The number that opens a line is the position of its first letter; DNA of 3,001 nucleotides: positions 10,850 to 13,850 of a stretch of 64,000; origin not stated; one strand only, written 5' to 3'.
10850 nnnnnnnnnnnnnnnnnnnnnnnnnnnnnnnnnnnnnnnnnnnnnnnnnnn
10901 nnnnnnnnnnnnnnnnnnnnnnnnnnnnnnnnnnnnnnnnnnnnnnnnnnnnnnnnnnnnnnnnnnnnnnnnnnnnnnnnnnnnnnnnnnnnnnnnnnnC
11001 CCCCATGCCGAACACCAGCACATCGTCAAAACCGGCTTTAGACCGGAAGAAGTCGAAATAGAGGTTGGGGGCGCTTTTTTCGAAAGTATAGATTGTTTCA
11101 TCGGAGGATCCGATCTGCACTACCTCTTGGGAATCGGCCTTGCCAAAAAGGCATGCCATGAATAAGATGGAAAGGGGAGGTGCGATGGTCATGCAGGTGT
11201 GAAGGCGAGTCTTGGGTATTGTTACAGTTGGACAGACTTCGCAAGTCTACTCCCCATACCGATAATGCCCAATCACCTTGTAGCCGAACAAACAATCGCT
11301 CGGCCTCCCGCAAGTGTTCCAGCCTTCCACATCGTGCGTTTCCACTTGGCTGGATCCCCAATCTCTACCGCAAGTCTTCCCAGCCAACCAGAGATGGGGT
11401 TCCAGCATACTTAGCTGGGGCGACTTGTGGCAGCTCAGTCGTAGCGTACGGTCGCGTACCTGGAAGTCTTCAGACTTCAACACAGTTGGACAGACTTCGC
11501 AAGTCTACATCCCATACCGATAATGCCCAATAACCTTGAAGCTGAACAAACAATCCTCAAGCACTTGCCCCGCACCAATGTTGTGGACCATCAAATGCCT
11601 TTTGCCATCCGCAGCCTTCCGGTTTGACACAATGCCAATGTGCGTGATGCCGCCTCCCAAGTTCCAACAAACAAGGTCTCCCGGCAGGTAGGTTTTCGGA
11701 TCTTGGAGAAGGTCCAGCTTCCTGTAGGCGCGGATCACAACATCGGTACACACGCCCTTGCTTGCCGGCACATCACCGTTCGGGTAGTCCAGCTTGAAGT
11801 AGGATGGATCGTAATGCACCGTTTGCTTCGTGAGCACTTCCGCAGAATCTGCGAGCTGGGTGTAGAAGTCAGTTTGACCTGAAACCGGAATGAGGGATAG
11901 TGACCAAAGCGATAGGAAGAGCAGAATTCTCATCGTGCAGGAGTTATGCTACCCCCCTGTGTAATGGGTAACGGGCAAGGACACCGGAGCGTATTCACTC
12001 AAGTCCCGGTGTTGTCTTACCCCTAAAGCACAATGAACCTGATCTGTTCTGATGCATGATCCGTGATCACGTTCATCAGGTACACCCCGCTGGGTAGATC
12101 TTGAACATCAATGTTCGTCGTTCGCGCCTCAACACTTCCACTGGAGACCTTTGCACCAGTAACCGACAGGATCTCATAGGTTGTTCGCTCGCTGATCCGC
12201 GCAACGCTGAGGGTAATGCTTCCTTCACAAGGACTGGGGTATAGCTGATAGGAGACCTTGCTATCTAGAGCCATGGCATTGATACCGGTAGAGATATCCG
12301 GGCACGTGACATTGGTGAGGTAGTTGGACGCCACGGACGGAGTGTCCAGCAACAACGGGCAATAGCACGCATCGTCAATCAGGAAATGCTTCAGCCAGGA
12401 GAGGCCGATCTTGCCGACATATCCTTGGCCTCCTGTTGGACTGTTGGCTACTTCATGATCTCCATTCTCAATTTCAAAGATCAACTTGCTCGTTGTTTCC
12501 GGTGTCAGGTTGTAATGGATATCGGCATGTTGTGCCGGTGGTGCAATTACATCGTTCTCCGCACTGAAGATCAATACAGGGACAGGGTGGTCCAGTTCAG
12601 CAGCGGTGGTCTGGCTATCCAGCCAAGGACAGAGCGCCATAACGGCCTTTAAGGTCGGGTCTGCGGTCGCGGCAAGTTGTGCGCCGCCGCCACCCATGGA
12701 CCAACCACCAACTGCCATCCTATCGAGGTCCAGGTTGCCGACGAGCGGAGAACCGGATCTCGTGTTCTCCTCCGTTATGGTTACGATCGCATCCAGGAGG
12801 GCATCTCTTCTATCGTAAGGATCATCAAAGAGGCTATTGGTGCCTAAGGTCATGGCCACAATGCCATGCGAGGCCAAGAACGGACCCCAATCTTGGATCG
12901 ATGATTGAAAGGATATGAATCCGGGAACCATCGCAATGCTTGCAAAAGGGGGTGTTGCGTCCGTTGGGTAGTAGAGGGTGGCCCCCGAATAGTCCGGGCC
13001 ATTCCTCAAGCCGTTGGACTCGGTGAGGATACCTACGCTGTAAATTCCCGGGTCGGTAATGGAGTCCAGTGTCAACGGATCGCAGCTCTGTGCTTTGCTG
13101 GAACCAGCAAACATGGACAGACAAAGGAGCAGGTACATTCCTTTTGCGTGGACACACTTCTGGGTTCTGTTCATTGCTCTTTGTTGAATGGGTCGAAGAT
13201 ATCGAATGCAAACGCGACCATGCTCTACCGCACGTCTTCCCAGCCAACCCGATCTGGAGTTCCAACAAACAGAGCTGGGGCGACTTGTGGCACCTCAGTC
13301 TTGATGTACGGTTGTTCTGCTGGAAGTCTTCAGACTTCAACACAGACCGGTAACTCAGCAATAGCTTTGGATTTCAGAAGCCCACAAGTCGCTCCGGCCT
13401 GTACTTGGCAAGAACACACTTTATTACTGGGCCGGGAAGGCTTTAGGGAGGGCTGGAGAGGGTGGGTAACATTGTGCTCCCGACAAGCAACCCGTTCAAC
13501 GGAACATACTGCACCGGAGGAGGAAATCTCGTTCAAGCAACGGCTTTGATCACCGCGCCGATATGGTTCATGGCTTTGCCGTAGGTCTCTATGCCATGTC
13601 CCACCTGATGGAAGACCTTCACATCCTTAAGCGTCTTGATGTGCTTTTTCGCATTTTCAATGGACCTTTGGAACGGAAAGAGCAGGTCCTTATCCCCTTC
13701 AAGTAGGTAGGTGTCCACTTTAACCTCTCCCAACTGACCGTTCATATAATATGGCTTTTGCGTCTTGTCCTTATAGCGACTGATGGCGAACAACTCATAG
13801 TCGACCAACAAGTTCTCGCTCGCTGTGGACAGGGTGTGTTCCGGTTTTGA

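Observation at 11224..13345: Modular repeat architecture around the island genes with recurring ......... palindromes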

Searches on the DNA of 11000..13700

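Call 9: search_rna_families(source=window, start=11000, end=13700, threshold=evalue, max_evalue=10)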
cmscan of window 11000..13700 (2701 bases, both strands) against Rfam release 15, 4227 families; matches with E-value up to 10: 4.
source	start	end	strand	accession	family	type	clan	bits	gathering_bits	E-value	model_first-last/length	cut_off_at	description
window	11365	11433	-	RF04165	mir-2483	Gene; miRNA;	-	17.3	75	9.8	1-80/80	no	mir-2483 microRNA precursor family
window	13393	13436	-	RF00439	SNORD87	Gene; snRNA; snoRNA; CD-box;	-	17.2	50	9.8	1-85/85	no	Small nucleolar RNA SNORD87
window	13265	13306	-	RF03416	mir-7383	Gene; miRNA;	-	16.6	88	7.3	1-59/59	no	mir-7383 microRNA precursor family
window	12533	12584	+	RF00285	snoZ6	Gene; snRNA; snoRNA; CD-box;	-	16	35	4.3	1-91/91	no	Z6 small nucleolar RNA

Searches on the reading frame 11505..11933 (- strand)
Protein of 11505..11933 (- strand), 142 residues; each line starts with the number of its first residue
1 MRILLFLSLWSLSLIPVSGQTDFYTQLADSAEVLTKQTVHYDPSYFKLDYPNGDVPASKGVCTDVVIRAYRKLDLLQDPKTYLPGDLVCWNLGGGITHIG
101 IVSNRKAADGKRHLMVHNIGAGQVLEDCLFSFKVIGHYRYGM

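Call 10: search_protein_families(library=pfam, proteins=[window:11505-11933:-], max_evalue=0.01)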
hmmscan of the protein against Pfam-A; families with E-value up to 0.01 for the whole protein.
window:11505-11933:- (142 aa): 1 family
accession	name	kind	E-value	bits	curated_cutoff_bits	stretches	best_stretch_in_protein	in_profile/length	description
PF06940.17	DUF1287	-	6.9e-37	127.1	25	2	74-140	98-163/163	Domain of unknown function (DUF1287)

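Call 12: find_encoding_contigs(protein=window:11505-11933:-, flank=10000, max_places=10)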
Protein window:11505-11933:- (142 aa): no gene with exactly this product is on record in the collection.
